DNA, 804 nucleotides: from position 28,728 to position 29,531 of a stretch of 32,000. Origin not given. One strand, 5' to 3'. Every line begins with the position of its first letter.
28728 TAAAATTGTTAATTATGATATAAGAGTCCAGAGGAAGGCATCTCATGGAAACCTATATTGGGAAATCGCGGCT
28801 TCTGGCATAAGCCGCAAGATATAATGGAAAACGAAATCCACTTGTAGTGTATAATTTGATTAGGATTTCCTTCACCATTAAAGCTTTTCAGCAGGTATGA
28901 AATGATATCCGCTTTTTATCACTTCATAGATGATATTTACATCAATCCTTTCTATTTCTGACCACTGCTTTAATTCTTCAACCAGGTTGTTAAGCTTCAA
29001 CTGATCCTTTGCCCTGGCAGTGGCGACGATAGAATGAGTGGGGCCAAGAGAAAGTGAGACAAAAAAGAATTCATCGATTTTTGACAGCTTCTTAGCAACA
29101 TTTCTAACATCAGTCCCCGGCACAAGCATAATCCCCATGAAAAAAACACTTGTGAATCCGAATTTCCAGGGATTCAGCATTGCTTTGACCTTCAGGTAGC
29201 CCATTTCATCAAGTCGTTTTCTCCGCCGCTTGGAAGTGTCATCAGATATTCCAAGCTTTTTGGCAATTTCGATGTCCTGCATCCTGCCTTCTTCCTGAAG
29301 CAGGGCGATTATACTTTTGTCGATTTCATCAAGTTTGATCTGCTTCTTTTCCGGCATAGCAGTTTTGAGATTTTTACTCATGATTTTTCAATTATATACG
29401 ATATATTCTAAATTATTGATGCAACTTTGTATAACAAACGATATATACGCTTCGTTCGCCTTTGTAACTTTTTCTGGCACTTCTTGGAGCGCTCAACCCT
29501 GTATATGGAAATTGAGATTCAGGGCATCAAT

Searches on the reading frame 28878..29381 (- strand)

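Call 8: search_protein_families(library=pfam, proteins=[window:28878-29381:-], max_evalue=0.001)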
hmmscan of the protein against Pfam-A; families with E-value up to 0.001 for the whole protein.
window:28878-29381:- (167 aa): 2 families
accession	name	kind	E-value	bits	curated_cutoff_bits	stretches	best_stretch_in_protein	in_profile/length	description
PF13412.12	HTH_24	-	7.1e-11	41.9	21.9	1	17-64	1-48/48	Winged helix-turn-helix DNA-binding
PF13404.12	HTH_AsnC-type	-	1.6e-10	41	27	1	17-57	1-41/42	AsnC-type helix-turn-helix domain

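Call 66: search_protein_families(library=ncbifam, proteins=[window:28878-29381:-], max_evalue=0.001)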
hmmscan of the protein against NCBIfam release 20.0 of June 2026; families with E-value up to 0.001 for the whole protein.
window:28878-29381:- (167 aa): 9 families
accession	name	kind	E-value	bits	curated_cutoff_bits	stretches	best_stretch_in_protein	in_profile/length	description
NF040820.1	trans_reg_LrpA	equivalog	4.6e-14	52.5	250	1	17-137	2-122/141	HTH-type transcriptional regulator LrpA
NF008370.0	PRK11169.1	equivalog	3.3e-13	49.6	233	1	11-108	6-109/164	leucine-responsive transcriptional regulator Lrp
NF008384.0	PRK11179.1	equivalog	2.1e-11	43.8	227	1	13-144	3-135/153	transcriptional regulator AsnC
NF053758.1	ChrTpTrnRegChrS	equivalog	8.3e-11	41.9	250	1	11-157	6-152/158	chromate efflux transcriptional regulator ChrS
NF040947.1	trans_reg_LysM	equivalog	4.1e-10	39.6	180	1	17-148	1-129/136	HTH-type transcriptional regulator LysM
NF041396.1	TranRegLrp_Halo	equivalog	9.6e-06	25.5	190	1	18-155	4-140/149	HTH-type transcriptional regulator Lrp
NF041395.1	TranRegLrpA1_Halo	equivalog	3e-05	24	250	1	20-136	6-121/142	HTH-type transcriptional regulator LrpA1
TIGR01884.1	cas_HTH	subfamily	0.00015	21.2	60.2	1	13-66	136-189/202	CRISPR-associated CARF protein Csa3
NF008273.0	PRK11050.1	equivalog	0.00099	18.8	153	0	23-66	44-87/156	manganese-binding transcriptional regulator MntR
